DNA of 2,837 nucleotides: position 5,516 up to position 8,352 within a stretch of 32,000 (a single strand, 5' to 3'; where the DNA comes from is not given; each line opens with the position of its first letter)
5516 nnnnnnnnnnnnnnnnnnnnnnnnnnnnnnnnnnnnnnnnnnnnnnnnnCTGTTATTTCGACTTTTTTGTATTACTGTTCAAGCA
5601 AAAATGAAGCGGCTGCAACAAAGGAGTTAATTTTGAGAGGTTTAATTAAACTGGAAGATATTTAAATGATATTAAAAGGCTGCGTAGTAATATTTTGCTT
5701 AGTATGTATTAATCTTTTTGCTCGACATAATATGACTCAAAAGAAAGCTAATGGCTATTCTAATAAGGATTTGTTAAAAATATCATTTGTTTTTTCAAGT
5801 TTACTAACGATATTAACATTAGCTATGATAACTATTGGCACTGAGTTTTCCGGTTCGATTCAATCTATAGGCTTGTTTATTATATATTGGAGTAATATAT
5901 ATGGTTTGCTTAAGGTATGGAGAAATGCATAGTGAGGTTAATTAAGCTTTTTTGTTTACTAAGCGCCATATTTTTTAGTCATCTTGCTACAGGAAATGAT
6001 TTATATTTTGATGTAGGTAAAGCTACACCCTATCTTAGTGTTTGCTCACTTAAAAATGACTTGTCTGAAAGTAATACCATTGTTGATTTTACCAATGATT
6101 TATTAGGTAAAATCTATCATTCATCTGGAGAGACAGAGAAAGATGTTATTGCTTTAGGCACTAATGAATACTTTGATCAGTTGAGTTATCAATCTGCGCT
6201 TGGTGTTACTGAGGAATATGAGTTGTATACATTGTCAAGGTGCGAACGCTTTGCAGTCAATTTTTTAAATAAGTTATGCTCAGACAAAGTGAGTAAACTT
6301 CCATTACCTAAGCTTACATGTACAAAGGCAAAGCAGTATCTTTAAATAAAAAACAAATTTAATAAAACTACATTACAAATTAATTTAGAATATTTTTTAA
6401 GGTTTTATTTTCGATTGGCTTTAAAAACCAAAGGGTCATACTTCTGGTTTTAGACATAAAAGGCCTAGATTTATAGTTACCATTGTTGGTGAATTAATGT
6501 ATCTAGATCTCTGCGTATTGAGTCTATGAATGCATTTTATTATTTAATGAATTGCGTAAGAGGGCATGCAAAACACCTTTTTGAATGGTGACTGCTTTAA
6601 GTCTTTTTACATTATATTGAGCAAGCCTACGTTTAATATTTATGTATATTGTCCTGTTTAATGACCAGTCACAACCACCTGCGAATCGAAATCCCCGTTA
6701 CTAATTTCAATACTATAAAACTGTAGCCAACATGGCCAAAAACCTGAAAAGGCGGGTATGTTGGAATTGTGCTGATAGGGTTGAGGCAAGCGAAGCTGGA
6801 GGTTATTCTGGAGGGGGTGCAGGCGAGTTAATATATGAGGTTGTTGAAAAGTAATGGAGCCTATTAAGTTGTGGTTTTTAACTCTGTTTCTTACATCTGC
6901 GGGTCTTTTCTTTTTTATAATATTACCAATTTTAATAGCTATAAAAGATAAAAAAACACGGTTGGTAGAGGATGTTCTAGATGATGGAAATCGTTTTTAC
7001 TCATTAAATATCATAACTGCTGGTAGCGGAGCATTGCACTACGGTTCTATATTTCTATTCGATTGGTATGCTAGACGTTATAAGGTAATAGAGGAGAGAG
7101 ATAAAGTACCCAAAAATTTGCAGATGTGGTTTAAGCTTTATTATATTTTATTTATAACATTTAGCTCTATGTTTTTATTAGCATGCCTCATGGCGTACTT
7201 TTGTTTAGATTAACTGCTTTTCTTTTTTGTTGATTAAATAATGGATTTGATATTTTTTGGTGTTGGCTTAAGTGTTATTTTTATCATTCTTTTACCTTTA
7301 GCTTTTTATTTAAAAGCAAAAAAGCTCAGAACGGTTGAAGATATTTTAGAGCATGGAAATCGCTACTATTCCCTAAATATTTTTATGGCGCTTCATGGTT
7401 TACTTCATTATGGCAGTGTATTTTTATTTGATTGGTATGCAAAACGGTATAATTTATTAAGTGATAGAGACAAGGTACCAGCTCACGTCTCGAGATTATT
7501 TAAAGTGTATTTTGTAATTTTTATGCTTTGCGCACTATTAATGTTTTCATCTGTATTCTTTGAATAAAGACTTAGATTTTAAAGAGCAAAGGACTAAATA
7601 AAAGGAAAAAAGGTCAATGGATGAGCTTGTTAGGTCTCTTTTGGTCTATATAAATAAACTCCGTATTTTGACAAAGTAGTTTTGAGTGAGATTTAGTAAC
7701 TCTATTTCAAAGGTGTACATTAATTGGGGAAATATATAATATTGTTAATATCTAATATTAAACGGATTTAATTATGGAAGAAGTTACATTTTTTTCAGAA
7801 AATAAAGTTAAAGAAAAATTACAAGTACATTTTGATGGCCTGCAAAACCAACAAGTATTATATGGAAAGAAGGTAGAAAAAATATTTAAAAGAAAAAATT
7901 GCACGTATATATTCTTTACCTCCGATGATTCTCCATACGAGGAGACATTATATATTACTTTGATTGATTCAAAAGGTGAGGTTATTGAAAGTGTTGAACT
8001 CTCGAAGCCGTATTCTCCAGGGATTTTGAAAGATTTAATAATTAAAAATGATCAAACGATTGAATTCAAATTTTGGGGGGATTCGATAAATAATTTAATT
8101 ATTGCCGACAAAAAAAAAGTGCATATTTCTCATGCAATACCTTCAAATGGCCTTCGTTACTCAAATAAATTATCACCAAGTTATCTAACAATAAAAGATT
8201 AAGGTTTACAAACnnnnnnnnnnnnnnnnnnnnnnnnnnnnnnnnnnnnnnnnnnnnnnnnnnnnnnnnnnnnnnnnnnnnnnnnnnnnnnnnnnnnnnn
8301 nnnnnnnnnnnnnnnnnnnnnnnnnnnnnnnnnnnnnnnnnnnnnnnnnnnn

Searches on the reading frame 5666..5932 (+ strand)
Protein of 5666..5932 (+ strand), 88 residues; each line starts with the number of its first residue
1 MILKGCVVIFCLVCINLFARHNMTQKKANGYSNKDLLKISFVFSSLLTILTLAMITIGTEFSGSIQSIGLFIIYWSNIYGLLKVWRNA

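Call 3: search_protein_families(library=pfam, proteins=[window:5666-5932:+], max_evalue=1)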
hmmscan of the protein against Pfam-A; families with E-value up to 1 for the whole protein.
window:5666-5932:+ (88 aa): 3 families
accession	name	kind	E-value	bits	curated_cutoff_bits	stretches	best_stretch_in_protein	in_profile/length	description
PF22954.2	DUF7027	-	0.0091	16.3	27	1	1-58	4-60/100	Domain of unknown function (DUF7027)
PF12650.12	DUF3784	-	0.034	14.8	28.1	1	19-82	24-88/94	Domain of unknown function (DUF3784)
PF14927.11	Neurensin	-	0.19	11.9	27.7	1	29-62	33-66/132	Neurensin/Transmembrane protein 74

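Call 4: search_protein_families(library=ncbifam, proteins=[window:5666-5932:+], max_evalue=1)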
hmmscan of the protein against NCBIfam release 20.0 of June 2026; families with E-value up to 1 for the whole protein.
window:5666-5932:+ (88 aa): 2 families
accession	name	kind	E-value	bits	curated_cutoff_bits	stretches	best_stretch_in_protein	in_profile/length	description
NF038305.1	HpsJ_fam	subfamily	0.02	14.8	60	1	15-59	54-99/234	HpsJ family protein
NF043065.1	MMSYN1_0478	equivalog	0.068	13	170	1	10-61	55-106/190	MFS transporter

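Call 16: search_protein_families(library=padloc, proteins=[window:5666-5932:+], max_evalue=1)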
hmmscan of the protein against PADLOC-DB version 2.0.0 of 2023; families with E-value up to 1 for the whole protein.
window:5666-5932:+ (88 aa): 0 families

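Call 17: search_protein_families(library=phrogs, proteins=[window:5666-5932:+], max_evalue=1)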
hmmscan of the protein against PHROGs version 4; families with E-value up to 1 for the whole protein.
window:5666-5932:+ (88 aa): 1 family
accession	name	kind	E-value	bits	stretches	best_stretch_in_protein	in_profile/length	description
phrog_35356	-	unknown function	0.17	13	1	6-47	17-57/181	-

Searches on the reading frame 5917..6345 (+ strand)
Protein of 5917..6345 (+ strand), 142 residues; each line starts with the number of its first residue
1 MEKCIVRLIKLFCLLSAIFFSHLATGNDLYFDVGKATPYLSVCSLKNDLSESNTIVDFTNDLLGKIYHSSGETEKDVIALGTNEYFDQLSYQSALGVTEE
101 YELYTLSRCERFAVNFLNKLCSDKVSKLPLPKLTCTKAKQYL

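Call 3: search_protein_families(library=pfam, proteins=[window:5917-6345:+], max_evalue=1)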
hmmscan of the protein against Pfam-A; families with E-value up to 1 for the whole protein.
window:5917-6345:+ (142 aa): 0 families

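Call 4: search_protein_families(library=ncbifam, proteins=[window:5917-6345:+], max_evalue=1)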
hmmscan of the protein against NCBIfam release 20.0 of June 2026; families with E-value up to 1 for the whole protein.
window:5917-6345:+ (142 aa): 0 families

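Call 16: search_protein_families(library=padloc, proteins=[window:5917-6345:+], max_evalue=1)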
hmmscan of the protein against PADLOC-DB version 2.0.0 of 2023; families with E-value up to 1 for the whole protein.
window:5917-6345:+ (142 aa): 0 families

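Call 17: search_protein_families(library=phrogs, proteins=[window:5917-6345:+], max_evalue=1)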
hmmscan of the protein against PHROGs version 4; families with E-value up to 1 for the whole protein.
window:5917-6345:+ (142 aa): 1 family
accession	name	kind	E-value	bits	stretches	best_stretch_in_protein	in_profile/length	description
phrog_13258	-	head and packaging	0.046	15.3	1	33-69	22-58/92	virion structural protein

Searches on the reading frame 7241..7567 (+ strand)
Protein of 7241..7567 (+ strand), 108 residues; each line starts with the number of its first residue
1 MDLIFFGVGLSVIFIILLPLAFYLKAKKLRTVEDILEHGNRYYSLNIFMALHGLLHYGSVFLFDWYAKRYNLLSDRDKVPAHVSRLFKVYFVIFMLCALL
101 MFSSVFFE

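Call 3: search_protein_families(library=pfam, proteins=[window:7241-7567:+], max_evalue=1)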
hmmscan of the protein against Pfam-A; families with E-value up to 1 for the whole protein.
window:7241-7567:+ (108 aa): 1 family
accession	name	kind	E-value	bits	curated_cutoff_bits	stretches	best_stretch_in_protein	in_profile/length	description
PF13664.11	DUF4149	-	0.17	12.6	24.6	1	75-102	26-53/102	Domain of unknown function (DUF4149)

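Call 4: search_protein_families(library=ncbifam, proteins=[window:7241-7567:+], max_evalue=1)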
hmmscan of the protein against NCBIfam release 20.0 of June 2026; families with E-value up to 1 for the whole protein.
window:7241-7567:+ (108 aa): 1 family
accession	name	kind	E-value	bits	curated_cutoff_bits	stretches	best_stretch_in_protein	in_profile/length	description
NF043065.1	MMSYN1_0478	equivalog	0.47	10.3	170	1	10-106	14-107/190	MFS transporter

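Call 16: search_protein_families(library=padloc, proteins=[window:7241-7567:+], max_evalue=1)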
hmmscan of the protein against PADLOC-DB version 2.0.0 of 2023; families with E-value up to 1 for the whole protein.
window:7241-7567:+ (108 aa): 1 family
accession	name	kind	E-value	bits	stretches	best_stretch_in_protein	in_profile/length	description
PDLC02015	SAVED7--SAVED_TM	-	0.63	7.5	1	9-60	57-110/267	-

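Call 17: search_protein_families(library=phrogs, proteins=[window:7241-7567:+], max_evalue=1)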
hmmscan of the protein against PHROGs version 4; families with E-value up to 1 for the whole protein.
window:7241-7567:+ (108 aa): 0 families

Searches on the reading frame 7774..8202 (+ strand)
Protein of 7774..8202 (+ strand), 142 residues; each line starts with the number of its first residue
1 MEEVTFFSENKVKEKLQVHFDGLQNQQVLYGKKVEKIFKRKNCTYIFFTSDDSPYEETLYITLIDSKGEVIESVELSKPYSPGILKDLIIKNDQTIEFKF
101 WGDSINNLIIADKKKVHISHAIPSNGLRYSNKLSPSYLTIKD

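Call 3: search_protein_families(library=pfam, proteins=[window:7774-8202:+], max_evalue=1)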
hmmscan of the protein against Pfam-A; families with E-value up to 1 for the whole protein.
window:7774-8202:+ (142 aa): 0 families

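Call 4: search_protein_families(library=ncbifam, proteins=[window:7774-8202:+], max_evalue=1)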
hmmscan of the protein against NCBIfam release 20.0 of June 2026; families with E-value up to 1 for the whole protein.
window:7774-8202:+ (142 aa): 0 families

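Call 16: search_protein_families(library=padloc, proteins=[window:7774-8202:+], max_evalue=1)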
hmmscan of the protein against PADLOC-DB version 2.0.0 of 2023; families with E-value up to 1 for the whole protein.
window:7774-8202:+ (142 aa): 0 families

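Call 17: search_protein_families(library=phrogs, proteins=[window:7774-8202:+], max_evalue=1)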
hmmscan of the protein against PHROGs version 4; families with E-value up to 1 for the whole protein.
window:7774-8202:+ (142 aa): 3 families
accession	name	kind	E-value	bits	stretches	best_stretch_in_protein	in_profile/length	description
phrog_29981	-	unknown function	0.049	15.1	1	19-70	46-96/99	-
phrog_21681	-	unknown function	0.11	13.1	0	67-131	88-152/175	-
phrog_35339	-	unknown function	0.81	10.9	1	90-119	2-32/56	-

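Call 40: find_homologous_proteins(query=window:7774-8199:+)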
Query window:7774-8199:+ (142 aa): 2 proteins with E <= 0.001 among 15 candidates.
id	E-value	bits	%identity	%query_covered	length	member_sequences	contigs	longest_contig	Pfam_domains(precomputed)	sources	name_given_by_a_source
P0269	2.1e-87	308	99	100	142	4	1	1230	-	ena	-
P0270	2.3e-74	266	85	100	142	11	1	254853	-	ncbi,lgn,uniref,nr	ncbi:hypothetical protein OIZ54_12460 [Pseudoalteromonas sp. A3]|uniref:hypothetical protein n=1 Tax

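Call 42: find_homologous_proteins(query=A6, max_evalue=0.01)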
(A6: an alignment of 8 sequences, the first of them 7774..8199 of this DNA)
Query A6 (8 sequences) (142 aa, profile of the alignment): 31 proteins with E <= 0.01 among 819 candidates.
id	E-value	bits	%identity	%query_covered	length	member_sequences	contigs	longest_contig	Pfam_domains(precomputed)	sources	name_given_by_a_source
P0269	4.7e-55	203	99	100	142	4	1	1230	-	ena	-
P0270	5.5e-55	203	85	100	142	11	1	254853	-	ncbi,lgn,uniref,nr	ncbi:hypothetical protein OIZ54_12460 [Pseudoalteromonas sp. A3]|uniref:hypothetical protein n=1 Tax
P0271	2.4e-49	185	24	77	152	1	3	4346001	-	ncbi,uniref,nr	ncbi:hypothetical protein [Microbulbifer celer]|uniref:Uncharacterized protein n=1 Tax=Microbulbifer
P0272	8.1e-42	160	29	49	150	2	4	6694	-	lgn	-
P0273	1.8e-41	159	28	73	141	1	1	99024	-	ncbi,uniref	ncbi:hypothetical protein ACFWZ3_15610 [Frateuria sp. GZRR35]|uniref:hypothetical protein n=1 Tax=Fr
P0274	1.9e-39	153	30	49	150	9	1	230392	-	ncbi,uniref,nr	ncbi:hypothetical protein J7I44_01750 [Frateuria sp. MAH-13]|uniref:ASCH domain-containing protein n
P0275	2.5e-38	149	28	77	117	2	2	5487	-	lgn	-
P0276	2.2e-32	130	29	94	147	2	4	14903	-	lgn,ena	-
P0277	1.4e-31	127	29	89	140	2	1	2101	-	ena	-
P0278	3.3e-31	126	25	78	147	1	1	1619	-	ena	-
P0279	2.2e-27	114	41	71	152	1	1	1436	-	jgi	jgi:hypothetical protein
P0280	3.9e-27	113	30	77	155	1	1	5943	-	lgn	-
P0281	6.9e-27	112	28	68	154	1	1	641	-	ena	-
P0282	7.3e-27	112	27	78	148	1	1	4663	-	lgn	-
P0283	1.1e-26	111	30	80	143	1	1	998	-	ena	-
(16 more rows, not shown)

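Call 45: search_solved_structures(query=A7, max_evalue=10)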
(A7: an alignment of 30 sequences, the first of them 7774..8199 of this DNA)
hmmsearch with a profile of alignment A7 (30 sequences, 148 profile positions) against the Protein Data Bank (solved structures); distinct sequences matched with E-value up to 10: 0.

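Call 51: predict_structure(alignment_id=A7)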
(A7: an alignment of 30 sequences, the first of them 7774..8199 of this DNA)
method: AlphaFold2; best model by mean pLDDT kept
length: 142 residues; sequences in the alignment: 30
mean_pLDDT: 89.5   pTM: 0.86
mean pLDDT of the five models: 89.5, 88.2, 87.6, 87.5, 87.3
residues with pLDDT >= 90: 82; 70-90: 58; 50-70: 2; < 50: 0
segments of 3 or more residues with pLDDT < 50: none
pLDDT, mean of each block of 10 residues (from residue 1): 93 84 86 95 95 90 93 91 93 96 92 83 78 85 87
secondary structure, 60 per line:
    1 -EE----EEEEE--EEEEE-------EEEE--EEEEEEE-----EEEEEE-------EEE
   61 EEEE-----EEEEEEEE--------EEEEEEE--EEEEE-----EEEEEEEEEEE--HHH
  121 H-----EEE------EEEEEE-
elements in order: E8-12 E15-19 E27-30 E33-39 E45-50 E58-64 E70-77 E86-92 E95-99 E105-115 H118-121 E127-129 E136-141

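Call 60: fold_search(model_id=the predicted structure, library=pdb)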
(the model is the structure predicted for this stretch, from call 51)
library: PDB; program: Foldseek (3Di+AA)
matches with E <= 10: 361; with E <= 0.001: 0
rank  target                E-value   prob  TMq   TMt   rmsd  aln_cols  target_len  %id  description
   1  8f5o_B                3.5e-02  1.00  0.50  0.08   5.0       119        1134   15  Structure of Leishmania tarentolae IFT-A (state 1) (released 2022-12-21)
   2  6s5j                  4.3e-02  0.99  0.42  0.22   5.6        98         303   13  Strictosidine Synthase from Ophiorrhiza pumila in complex with (S)-1-Ethyl-2,3,4,9-tetrahydro-1H-beta-carboline (released 2020-04-08)
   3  6s5u_A                8.4e-02  0.98  0.39  0.21   5.6        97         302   14  Strictosidine Synthase from Ophiorrhiza pumila in complex with N-[2-(1H-Indol-3-yl)ethyl]-3-methyl-1-butanamine (released 2020-04-08)
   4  6s5u_C                1.0e-01  0.95  0.39  0.21   6.9       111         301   15  Strictosidine Synthase from Ophiorrhiza pumila in complex with N-[2-(1H-Indol-3-yl)ethyl]-3-methyl-1-butanamine (released 2020-04-08)
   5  6s5m                  1.3e-01  0.97  0.41  0.22   5.6        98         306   13  Strictosidine Synthase from Ophiorrhiza pumila in complex with (S)-1-n-propyl-2,3,4,9-tetrahydro-1H-beta-carboline (released 2020-04-08)
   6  5t49                  1.4e-01  0.18  0.20  0.06  16.8       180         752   11  Crystal structure of SeMet derivative BhGH81 (released 2017-06-28)
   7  6s5u_E                1.5e-01  0.92  0.39  0.20   6.9       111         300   15  Strictosidine Synthase from Ophiorrhiza pumila in complex with N-[2-(1H-Indol-3-yl)ethyl]-3-methyl-1-butanamine (released 2020-04-08)
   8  6s5u_B                2.0e-01  0.93  0.40  0.22   5.3       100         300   16  Strictosidine Synthase from Ophiorrhiza pumila in complex with N-[2-(1H-Indol-3-yl)ethyl]-3-methyl-1-butanamine (released 2020-04-08)
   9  9mgq_B                3.1e-01  0.97  0.42  0.21   4.2        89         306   10  Crystal structure of PRMT5:MEP50 in complex with sinefungin and compound 47 (released 2025-03-05)
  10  8p97_B                3.5e-01  0.77  0.42  0.21   8.8       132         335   13  BtuB3G3 bound to cyanocobalamin with disordered EL8 (released 2023-08-16)
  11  8dt6_B                3.5e-01  0.08  0.17  0.08  19.7       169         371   12  Crystal Structure of DNA Polymerase III beta subunit from Elizabethkingia anophelis (released 2022-08-10)
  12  8eoi_A                4.7e-01  0.28  0.34  0.07  13.0       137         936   13  Structure of a human EMC:human Cav1.2 channel complex in GDN detergent (released 2023-05-24)
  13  6c7o_A                6.7e-01  0.33  0.32  0.12  11.7       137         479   13  Crystal structure of D477G ACO/RPE65 chimera, trigonal crystal form (released 2018-04-25)
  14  8hmc_B                7.1e-01  0.72  0.44  0.07   7.2       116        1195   11  base module state 1 of Tetrahymena IFT-A (released 2023-06-14)
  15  3bga_A                7.1e-01  0.08  0.21  0.05  15.6       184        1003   10  Crystal structure of beta-galactosidase from Bacteroides thetaiotaomicron VPI-5482 (released 2007-12-11)
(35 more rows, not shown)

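Call 69: find_encoding_contigs(protein=P0270, flank=10000, max_places=2)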
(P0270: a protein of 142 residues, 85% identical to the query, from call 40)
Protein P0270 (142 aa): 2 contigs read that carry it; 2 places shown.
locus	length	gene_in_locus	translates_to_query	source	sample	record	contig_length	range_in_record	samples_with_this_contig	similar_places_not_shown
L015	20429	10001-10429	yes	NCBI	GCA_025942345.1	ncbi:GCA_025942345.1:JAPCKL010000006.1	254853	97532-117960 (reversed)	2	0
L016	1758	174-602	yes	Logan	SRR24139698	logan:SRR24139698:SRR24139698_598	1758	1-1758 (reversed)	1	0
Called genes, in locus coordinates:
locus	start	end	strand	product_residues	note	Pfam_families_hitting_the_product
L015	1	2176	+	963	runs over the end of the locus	PF02347:GDC-P, PF01212:Beta_elim_lyase (weak), PF21478:GcvP2_C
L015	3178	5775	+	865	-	PF01861:BpsA_C, PF10237:N6-adenineMlase, PF01966:HD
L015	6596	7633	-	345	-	PF01548:DEDD_Tnp_IS110, PF02371:Transposase_20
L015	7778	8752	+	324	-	PF01797:Y1_Tnp, PF08299:Bac_DnaA_C (weak)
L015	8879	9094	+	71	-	PF01797:Y1_Tnp (weak)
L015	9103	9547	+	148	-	-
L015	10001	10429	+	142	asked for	-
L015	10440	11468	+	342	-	-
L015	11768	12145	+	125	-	-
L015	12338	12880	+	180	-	PF20598:DUF6795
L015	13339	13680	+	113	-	-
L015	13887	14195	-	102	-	-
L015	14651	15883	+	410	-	PF21959:DUF6923 (faint), PF24684:Vgb_lyase, PF08450:SGL (faint)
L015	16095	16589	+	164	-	-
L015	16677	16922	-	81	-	PF14019:DUF4235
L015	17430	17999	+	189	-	PF00080:Sod_Cu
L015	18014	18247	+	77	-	PF06150:ChaB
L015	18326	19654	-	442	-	-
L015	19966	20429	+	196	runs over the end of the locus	PF04336:ACP_PD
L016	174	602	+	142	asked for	-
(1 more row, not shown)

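Call 80: search_protein_families(library=padloc, proteins=[L015:3178-5775:+, L015:9103-9547:+, L015:11768-12145:+, L015:12338-12880:+], max_evalue=0.001)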
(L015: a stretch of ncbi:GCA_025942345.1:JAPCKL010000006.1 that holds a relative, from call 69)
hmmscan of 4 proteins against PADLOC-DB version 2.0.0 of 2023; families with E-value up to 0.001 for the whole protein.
L015:3178-5775:+ (865 aa): 1 family
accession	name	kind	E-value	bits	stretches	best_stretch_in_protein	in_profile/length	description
PDLC02374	dGTPase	-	1e-58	197.6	1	434-863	28-371/395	-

L015:9103-9547:+ (148 aa): 0 families

L015:11768-12145:+ (125 aa): 0 families

L015:12338-12880:+ (180 aa): 0 families

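Call 97: list_cluster_members(proteins=[P0179, P0169, P0229, P0137, P0170, P0237, P0173, window:8214-9239:+, window:7774-8199:+])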
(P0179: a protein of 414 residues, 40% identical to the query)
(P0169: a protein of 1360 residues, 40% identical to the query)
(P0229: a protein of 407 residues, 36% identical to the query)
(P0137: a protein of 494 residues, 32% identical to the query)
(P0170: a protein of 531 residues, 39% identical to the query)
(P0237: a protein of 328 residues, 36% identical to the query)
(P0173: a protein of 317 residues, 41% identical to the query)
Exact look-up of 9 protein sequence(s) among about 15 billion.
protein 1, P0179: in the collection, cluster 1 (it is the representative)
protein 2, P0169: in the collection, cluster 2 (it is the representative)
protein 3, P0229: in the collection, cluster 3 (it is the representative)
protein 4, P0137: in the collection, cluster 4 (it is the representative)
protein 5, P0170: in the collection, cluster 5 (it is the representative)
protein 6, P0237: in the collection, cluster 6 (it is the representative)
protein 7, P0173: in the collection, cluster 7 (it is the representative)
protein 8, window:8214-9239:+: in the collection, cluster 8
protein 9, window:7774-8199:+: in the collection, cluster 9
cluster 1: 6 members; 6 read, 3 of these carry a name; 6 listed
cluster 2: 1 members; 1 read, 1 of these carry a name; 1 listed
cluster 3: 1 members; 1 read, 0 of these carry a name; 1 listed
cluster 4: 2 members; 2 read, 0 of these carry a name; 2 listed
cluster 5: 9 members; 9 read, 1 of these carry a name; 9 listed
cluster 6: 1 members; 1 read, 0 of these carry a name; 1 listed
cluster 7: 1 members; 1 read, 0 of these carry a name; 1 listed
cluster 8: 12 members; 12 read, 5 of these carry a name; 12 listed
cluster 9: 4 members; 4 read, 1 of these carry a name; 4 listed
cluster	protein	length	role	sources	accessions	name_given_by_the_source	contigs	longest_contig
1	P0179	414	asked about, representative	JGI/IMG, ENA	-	-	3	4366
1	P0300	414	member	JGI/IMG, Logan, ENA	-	uncharacterized Zn-binding protein involved in type VI secretion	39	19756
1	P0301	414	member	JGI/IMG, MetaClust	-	uncharacterized Zn-binding protein involved in type VI secretion | \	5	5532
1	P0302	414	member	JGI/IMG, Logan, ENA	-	uncharacterized Zn-binding protein involved in type VI secretion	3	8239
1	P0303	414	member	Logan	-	-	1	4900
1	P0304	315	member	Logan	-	-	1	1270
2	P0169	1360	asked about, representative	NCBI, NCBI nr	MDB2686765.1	DNA/RNA non-specific endonuclease [Mariniblastus sp.]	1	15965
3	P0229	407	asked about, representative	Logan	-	-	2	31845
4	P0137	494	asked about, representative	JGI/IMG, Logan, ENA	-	-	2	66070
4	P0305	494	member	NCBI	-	-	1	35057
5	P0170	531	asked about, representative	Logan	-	-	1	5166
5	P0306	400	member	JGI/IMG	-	hypothetical protein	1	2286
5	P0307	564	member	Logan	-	-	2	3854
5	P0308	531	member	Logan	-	-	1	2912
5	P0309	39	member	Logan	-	-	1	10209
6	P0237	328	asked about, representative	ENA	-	-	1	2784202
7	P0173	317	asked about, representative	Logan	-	-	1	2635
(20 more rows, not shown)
